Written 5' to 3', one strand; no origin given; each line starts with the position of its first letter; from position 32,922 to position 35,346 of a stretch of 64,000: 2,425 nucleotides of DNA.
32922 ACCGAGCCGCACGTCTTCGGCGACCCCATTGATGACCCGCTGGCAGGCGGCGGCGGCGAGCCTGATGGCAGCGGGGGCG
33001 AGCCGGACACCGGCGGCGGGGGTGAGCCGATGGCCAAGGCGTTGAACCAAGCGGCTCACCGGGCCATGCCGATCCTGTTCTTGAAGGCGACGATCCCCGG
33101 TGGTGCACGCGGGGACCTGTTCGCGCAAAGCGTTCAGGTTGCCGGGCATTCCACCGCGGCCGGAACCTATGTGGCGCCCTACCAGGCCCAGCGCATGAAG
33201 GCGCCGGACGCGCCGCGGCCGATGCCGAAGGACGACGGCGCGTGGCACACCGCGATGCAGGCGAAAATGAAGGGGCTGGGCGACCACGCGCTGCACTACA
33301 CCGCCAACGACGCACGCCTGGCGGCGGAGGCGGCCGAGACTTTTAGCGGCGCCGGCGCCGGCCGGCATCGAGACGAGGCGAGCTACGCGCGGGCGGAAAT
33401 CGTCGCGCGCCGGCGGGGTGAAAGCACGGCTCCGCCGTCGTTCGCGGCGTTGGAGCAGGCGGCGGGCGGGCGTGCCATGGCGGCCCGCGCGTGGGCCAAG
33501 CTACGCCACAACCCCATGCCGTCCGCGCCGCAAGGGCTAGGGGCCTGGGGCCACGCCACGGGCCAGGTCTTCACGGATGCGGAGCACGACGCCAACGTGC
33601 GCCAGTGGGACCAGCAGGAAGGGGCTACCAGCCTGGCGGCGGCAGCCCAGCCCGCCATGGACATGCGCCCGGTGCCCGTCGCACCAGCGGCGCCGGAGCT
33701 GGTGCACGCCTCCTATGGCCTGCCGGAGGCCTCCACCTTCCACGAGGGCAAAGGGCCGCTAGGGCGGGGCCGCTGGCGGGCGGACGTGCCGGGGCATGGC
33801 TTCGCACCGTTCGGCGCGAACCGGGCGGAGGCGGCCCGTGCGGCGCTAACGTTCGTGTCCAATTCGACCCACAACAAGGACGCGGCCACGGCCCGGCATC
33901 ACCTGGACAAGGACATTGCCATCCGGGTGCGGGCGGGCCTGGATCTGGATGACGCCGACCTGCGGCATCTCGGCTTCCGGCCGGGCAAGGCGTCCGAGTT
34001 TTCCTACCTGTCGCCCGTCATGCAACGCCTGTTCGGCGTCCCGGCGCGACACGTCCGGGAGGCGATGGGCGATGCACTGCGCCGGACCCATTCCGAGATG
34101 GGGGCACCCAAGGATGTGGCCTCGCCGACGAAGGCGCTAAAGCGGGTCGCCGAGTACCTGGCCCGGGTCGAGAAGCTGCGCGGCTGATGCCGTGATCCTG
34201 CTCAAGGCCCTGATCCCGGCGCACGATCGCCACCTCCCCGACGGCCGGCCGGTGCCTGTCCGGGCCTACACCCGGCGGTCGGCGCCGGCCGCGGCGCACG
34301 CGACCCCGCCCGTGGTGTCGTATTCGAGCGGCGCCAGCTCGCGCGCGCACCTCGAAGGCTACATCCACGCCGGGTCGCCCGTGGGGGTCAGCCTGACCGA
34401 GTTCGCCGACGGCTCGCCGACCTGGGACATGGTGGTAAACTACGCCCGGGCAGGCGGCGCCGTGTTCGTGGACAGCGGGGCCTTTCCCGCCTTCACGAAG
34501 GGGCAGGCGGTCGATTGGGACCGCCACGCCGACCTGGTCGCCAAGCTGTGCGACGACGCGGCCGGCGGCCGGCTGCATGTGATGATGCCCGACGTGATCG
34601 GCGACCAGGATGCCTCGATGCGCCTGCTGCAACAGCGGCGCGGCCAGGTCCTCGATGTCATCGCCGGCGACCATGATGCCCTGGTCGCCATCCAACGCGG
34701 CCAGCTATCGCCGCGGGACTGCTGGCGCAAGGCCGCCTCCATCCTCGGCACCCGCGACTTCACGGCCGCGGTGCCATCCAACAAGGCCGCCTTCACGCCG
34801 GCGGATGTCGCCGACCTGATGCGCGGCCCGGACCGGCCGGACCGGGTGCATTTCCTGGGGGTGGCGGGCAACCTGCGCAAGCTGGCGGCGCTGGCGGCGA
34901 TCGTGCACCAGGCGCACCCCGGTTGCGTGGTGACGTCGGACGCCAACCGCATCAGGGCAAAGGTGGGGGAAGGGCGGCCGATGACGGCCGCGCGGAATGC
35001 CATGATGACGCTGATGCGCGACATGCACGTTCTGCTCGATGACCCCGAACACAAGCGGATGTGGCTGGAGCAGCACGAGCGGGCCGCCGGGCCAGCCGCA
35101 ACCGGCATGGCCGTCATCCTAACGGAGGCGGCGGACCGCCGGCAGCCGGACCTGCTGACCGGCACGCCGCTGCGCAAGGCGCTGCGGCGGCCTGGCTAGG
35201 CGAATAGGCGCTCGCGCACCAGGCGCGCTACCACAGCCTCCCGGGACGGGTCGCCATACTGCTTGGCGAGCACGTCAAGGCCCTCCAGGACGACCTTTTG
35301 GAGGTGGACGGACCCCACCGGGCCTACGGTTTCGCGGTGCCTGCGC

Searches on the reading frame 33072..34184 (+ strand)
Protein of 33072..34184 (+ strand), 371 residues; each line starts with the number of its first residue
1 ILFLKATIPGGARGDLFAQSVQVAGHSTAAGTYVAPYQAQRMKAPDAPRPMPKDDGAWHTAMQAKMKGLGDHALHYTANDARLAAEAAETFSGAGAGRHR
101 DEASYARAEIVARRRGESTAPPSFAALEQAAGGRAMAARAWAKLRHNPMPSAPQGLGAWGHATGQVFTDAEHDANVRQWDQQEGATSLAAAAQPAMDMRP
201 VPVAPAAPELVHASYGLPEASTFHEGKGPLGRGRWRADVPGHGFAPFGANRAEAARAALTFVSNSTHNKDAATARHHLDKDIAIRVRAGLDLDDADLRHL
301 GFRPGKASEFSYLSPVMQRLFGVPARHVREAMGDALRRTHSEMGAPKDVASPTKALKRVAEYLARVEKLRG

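Call 53: search_protein_families(library=pfam, proteins=[window:33072-34184:+], max_evalue=1)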
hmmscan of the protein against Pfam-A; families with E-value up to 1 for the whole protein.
window:33072-34184:+ (371 aa): 1 family
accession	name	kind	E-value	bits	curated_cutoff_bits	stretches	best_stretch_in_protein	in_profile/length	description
PF12116.14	SpoIIID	-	0.02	15.4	27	1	257-312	25-78/82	Stage III sporulation protein D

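Call 57: find_homologous_proteins(query=window:33072-34184:+, max_evalue=0.001)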
Query window:33072-34184:+: 8000 candidates shared short words with the query, none scored E <= 0.001.

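Call 93: search_protein_families(library=padloc, proteins=[window:33072-34184:+], max_evalue=0.01)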
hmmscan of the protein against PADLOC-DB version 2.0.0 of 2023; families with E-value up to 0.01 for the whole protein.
window:33072-34184:+ (371 aa): 0 families

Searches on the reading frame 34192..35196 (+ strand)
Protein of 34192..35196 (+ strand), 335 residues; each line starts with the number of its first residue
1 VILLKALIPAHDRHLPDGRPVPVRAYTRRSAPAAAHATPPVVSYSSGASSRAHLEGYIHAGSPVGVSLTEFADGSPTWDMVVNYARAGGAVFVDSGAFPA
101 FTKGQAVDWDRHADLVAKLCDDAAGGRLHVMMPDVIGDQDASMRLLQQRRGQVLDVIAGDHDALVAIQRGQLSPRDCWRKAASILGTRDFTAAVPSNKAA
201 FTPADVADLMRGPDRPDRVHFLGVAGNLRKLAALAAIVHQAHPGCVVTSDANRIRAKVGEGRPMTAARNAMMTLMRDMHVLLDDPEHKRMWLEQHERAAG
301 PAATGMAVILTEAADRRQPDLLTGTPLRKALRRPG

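Call 24: search_protein_families(library=phrogs, proteins=[window:34192-35196:+], max_evalue=0.001)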
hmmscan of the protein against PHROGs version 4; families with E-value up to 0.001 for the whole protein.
window:34192-35196:+ (335 aa): 1 family
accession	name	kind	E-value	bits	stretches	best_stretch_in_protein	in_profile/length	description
phrog_887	-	moron, auxiliary metabolic gene and host takeover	0.00021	21.3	1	86-144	53-116/509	queuine tRNA-ribosyltransferase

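Call 25: search_protein_families(library=pfam, proteins=[window:34192-35196:+], max_evalue=0.01)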
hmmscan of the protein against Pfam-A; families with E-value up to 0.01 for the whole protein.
window:34192-35196:+ (335 aa): 0 families

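Call 53: search_protein_families(library=pfam, proteins=[window:34192-35196:+], max_evalue=1)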
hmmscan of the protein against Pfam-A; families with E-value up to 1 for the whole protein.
window:34192-35196:+ (335 aa): 0 families

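Call 93: search_protein_families(library=padloc, proteins=[window:34192-35196:+], max_evalue=0.01)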
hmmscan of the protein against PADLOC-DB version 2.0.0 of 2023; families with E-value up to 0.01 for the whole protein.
window:34192-35196:+ (335 aa): 0 families

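Call 94: search_solved_structures(query=window:34192-35196:+, max_evalue=1)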
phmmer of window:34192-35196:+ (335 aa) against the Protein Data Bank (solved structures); distinct sequences matched with E-value up to 1: 3.
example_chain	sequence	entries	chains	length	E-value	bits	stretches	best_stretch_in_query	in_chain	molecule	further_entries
8pw5_Y1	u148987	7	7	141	0.63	12.5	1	168-252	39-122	NADH dehydrogenase [ubiquinone] 1 alpha subcomplex subunit 11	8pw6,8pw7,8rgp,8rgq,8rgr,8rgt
8om1_Y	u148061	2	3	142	0.64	12.4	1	168-252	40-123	NADH dehydrogenase [ubiquinone] 1 alpha subcomplex subunit 11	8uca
6g2j_Y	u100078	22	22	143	0.65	12.4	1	168-252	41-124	MCG5603 | NADH dehydrogenase [ubiquinone] 1 alpha subcomplex subunit 11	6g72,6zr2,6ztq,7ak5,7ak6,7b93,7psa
